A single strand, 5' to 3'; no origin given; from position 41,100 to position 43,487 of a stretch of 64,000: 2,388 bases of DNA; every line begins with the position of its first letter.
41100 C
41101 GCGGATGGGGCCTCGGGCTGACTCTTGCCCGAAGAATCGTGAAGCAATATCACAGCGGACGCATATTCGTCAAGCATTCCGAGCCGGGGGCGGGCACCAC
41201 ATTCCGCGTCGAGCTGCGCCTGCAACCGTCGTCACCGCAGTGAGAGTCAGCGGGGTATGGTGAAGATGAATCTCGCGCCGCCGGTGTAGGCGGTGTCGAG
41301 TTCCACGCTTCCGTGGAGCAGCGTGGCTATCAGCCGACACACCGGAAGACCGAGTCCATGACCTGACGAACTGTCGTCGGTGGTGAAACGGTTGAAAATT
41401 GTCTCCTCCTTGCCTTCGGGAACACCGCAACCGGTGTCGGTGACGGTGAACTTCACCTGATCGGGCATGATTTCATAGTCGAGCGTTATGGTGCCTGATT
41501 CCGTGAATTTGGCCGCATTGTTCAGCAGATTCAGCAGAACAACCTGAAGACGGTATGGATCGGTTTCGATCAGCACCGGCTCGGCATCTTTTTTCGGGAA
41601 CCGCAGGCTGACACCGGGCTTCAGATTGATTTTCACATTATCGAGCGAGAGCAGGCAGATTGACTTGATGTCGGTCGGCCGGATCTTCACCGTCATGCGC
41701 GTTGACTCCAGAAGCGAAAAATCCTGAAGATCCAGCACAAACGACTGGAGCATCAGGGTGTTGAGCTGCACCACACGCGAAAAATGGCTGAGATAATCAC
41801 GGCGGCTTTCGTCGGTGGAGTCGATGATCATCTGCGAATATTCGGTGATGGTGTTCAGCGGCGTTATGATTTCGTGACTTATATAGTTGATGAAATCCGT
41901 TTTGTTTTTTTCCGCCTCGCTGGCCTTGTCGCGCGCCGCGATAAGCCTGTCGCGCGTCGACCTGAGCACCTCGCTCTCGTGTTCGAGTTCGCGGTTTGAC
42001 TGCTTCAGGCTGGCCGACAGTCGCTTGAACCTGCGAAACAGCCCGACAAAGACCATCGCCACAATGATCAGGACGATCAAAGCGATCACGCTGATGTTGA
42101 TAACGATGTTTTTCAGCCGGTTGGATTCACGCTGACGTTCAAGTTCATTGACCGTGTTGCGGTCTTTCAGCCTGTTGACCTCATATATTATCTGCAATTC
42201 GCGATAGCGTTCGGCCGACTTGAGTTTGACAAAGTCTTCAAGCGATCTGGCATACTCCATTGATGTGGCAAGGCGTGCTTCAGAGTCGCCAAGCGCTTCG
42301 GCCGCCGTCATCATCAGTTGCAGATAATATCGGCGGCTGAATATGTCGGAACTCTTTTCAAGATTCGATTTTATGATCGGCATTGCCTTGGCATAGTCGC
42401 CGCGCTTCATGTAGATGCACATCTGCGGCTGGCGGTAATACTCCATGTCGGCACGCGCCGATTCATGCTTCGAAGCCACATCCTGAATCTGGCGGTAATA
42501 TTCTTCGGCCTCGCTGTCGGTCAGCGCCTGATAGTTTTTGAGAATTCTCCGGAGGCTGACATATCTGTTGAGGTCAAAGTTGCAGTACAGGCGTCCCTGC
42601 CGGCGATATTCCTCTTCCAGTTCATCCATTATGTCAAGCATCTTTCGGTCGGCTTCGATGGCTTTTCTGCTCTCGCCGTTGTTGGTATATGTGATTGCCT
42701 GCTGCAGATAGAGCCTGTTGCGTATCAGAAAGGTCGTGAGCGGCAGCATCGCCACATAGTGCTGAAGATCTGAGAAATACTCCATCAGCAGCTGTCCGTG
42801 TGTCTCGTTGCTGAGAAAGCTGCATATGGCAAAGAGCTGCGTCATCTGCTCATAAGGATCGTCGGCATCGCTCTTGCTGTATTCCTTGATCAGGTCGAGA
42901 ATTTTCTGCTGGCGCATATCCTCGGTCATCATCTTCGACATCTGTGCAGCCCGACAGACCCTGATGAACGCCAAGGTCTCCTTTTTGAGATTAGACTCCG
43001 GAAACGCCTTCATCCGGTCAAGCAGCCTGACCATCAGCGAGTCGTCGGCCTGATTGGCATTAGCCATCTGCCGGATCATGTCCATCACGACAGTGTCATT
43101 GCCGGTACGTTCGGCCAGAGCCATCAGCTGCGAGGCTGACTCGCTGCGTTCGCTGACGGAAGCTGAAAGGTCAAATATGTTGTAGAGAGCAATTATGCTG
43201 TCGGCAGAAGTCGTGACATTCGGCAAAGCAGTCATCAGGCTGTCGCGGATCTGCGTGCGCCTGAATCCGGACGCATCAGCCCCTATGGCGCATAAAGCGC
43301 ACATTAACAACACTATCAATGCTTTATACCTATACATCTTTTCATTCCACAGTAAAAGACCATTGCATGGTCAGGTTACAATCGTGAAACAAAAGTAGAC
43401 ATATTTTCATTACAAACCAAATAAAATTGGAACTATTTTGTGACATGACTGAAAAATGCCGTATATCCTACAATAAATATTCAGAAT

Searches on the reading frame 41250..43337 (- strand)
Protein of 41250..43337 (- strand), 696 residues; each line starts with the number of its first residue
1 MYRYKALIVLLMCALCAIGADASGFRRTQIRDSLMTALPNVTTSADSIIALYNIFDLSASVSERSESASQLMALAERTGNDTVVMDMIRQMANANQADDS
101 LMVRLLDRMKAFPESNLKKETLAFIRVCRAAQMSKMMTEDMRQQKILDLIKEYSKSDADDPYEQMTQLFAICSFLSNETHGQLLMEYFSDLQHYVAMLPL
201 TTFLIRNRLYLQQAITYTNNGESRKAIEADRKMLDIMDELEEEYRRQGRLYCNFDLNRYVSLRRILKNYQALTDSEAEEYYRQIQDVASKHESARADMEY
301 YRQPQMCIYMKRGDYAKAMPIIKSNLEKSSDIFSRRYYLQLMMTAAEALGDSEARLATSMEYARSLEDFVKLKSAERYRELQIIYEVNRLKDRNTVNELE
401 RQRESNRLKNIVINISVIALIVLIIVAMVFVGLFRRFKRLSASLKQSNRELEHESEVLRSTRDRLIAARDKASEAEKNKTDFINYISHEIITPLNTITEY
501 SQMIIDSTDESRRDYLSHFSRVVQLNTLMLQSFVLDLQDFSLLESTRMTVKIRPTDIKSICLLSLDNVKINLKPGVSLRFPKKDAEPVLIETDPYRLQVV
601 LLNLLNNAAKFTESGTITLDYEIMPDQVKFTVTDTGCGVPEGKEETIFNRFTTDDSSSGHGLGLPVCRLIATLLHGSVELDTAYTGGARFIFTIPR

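Call 3: search_protein_families(library=pfam, proteins=[window:41250-43337:-], max_evalue=1)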
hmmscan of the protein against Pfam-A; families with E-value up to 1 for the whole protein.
window:41250-43337:- (696 aa): 12 families
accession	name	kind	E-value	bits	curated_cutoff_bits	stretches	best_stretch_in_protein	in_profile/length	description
PF02518.31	HATPase_c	-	6.4e-24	85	26.4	1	593-695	2-108/111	Histidine kinase-, DNA gyrase B-, and HSP90-like ATPase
PF00512.31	HisKA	-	1.3e-06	28.8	26.9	1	479-517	2-41/66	His Kinase A (phospho-acceptor) domain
PF13581.12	HATPase_c_2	-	0.0094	16.4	27.4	1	602-665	41-103/127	Histidine kinase-like ATPase domain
PF12939.12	DUF3837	-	0.012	16.5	25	1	130-170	57-95/101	Domain of unknown function (DUF3837)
PF07219.19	HemY_N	-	0.014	15.9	31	1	413-478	16-81/107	HemY protein N-terminus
PF13176.12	TPR_7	-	0.017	15.6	27.9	0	308-326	8-28/36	Tetratricopeptide repeat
PF15102.11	TMEM154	-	0.038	14.3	30.3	1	393-439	46-93/153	TMEM154 protein family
PF13086.12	AAA_11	-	0.083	13.1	27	1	92-292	59-172/257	AAA domain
PF14501.12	HATPase_c_5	-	0.09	13.1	22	1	597-682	6-90/102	GHKL domain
PF06889.16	DUF1266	-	0.15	12.7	27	1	220-290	52-121/175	Protein of unknown function (DUF1266)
PF00515.34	TPR_1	-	0.15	12.4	27.8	0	308-319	10-21/34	Tetratricopeptide repeat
PF13181.12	TPR_8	-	0.27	12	25.7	0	208-229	2-23/34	Tetratricopeptide repeat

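Call 4: search_protein_families(library=ncbifam, proteins=[window:41250-43337:-], max_evalue=1)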
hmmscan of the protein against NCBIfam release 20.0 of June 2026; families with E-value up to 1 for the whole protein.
window:41250-43337:- (696 aa): 67 families (the best 25 are shown)
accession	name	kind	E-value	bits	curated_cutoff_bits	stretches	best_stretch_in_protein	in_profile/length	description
TIGR02956.1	TMAO_torS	equivalog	7.9e-42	143.4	676.5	1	441-695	426-681/967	TMAO reductase system sensor histidine kinase/response regulator TorS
NF011874.0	PRK15347.1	equivalog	1e-39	136.3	852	1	437-695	359-613/921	two component system sensor kinase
NF046044.1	PnpS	equivalog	1.2e-33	116.7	400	1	474-695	165-390/390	two-component system histidine kinase PnpS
NF008302.0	PRK11091.1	equivalog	1.3e-32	112.9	838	1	469-694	273-503/779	aerobic respiration two-component sensor histidine kinase ArcB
NF038297.2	hybrid_HK_HrmK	equivalog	3.2e-31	108.7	725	1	461-695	217-456/607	hybrid histidine kinase/response regulator HrmK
NF047874.1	MASE3_PAS_HK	subfamily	4e-30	105.2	560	1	471-695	390-624/655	MASE3 domain-containing sensor histidine kinase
NF041947.1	LuxQ_Vibrio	equivalog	7.2e-30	103.5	1200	1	467-695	460-695/843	quorum-sensing autoinducer 2 sensor kinase/phosphatase LuxQ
NF008318.0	PRK11107.1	equivalog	5.9e-28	97.4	890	1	466-695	280-517/920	two-component sensor histidine kinase BarA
TIGR02966.1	phoR_proteo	equivalog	1.9e-27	96.2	334.2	1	446-693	80-332/333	phosphate regulon sensor histidine kinase PhoR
NF008543.0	PRK11466.1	equivalog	9e-27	93.3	982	1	467-695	432-661/914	TMAO reductase system sensor histidine kinase/response regulator TorS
NF008312.0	PRK11100.1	equivalog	2.6e-26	92.5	356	1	393-695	170-473/477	two-component system sensor histidine kinase CreC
NF033092.0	HK_WalK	equivalog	3.1e-26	92.1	725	1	474-695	367-593/594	cell wall metabolism sensor histidine kinase WalK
NF040691.1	MtrAB_MtrB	equivalog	7.9e-26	91.1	450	1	479-696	271-492/507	MtrAB system histidine kinase MtrB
NF006800.0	PRK09303.1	equivalog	2.3e-25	89.4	342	1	447-695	116-376/383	histidine kinase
NF041832.1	near_NosP_CTERM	subfamily_domain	1.1e-24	87.2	400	1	474-695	2-224/370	NahK/ErcS family hybrid sensor histidine kinase/response regulator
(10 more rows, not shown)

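Call 37: find_homologous_proteins(query=window:41250-43337:-, max_evalue=1e-10)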
Query window:41250-43337:- (696 aa): 246 proteins with E <= 1e-10 among 8000 candidates; the best 120 are listed.
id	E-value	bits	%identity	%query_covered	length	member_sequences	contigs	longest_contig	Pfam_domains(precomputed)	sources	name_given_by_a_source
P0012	0.0e+0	1498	99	100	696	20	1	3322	PF02518.32,PF00512.32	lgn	-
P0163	0.0e+0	1255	81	100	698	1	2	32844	PF02518.32,PF00512.32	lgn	-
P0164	0.0e+0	1064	69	99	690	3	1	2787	PF02518.32,PF00512.32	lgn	-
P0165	0.0e+0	1053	69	99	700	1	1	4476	PF02518.32,PF00512.32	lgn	-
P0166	0.0e+0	1035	67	100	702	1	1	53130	PF02518.32,PF00512.32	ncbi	-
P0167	0.0e+0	1028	67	100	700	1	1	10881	PF02518.32,PF00512.32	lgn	-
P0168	0.0e+0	1017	67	100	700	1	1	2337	PF02518.32,PF00512.32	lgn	-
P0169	0.0e+0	1014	67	100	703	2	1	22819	PF02518.32,PF00512.32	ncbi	-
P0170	3.8e-297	1005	68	96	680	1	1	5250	PF02518.32,PF00512.32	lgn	-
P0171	2.5e-152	527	40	99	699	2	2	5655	PF02518.32,PF00512.32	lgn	-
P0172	3.2e-133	464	38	95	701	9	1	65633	PF02518.32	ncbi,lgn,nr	ncbi:MAG: HAMP domain-containing histidine kinase [Muribaculaceae bacterium]|nr:HAMP domain-containi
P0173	1.1e-131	459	36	97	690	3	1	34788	PF02518.32,PF00512.32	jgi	-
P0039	7.1e-123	430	35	99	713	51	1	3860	PF02518.32,PF00512.32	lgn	-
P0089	1.8e-119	418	35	99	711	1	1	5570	PF02518.32,PF00512.32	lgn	-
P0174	4.2e-89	318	32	100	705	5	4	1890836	PF02518.32,PF00512.32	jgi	jgi:signal transduction histidine kinase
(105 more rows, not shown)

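Call 44: find_encoding_contigs(protein=P0166, flank=10000, max_places=1)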
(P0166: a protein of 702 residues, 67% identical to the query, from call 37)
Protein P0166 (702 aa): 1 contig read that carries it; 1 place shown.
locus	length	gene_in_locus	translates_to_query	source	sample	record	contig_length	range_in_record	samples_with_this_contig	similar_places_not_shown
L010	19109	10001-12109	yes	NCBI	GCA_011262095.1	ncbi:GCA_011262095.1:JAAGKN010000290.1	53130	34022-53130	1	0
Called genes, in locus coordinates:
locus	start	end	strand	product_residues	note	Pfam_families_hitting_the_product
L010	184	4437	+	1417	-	-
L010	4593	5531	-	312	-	PF07992:Pyr_redox_2, PF13738:Pyr_redox_3, PF00070:Pyr_redox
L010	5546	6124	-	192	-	PF16584:LolA_2 (weak)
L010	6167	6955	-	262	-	PF01580:FtsK_SpoIIIE, PF09397:FtsK_gamma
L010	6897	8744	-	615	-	PF17854:FtsK_alpha, PF01580:FtsK_SpoIIIE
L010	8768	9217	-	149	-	PF01668:SmpB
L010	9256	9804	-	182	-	-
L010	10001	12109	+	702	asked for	PF00512:HisKA (weak), PF02518:HATPase_c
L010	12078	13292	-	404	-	PF02518:HATPase_c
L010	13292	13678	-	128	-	PF11969:DcpS_C, PF01230:HIT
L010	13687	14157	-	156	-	PF03449:GreA_GreB_N, PF01272:GreA_GreB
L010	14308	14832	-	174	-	PF01966:HD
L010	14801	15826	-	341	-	PF01063:Aminotran_4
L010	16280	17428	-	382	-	-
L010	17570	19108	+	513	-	?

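Call 45: find_encoding_contigs(protein=P0169, flank=10000, max_places=1)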
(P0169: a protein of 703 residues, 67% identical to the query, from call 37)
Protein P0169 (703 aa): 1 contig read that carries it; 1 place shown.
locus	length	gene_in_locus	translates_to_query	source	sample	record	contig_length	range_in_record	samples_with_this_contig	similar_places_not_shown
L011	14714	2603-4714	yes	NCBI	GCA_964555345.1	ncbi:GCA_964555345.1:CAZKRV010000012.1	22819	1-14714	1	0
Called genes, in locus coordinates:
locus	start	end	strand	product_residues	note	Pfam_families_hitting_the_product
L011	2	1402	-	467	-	?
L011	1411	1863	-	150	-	PF01668:SmpB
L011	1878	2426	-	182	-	-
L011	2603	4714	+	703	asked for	PF00512:HisKA (weak), PF02518:HATPase_c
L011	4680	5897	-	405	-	PF02518:HATPase_c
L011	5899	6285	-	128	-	PF11969:DcpS_C, PF01230:HIT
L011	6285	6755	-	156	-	PF03449:GreA_GreB_N, PF01272:GreA_GreB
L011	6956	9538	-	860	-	PF01640:Peptidase_C10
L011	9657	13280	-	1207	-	PF14200:RicinB_lectin_2 (faint), PF00754:F5_F8_type_C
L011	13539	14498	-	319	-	PF05222:AlaDh_PNT_N, PF01262:AlaDh_PNT_C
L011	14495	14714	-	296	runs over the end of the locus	PF14305:ATPgrasp_TupA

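Call 46: find_encoding_contigs(protein=P0172, flank=10000, max_places=1)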
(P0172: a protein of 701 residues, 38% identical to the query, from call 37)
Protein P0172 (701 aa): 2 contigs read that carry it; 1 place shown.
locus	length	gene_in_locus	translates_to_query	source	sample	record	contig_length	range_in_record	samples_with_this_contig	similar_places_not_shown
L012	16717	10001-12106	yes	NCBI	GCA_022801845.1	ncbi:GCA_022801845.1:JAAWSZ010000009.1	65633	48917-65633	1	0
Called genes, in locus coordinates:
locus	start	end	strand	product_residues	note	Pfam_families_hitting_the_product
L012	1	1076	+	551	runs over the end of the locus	PF00165:HTH_AraC (faint), PF12833:HTH_18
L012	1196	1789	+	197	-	PF02870:Methyltransf_1N (weak), PF01035:DNA_binding_1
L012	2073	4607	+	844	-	PF00317:Ribonuc_red_lgN, PF02867:Ribonuc_red_lgC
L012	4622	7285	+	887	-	PF00686:CBM_20, PF02446:Glyco_hydro_77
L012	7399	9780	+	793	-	PF00912:Transgly, PF28500:PBP_middle, PF00905:Transpeptidase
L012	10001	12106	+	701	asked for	PF02518:HATPase_c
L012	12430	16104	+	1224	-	PF02574:S-methyl_trans, PF00809:Pterin_bind, PF02607:B12-binding_2, PF02310:B12-binding, PF02965:Met_synt_B12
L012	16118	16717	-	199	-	PF00501:AMP-binding, PF23562:AMP-binding_C_3 (weak)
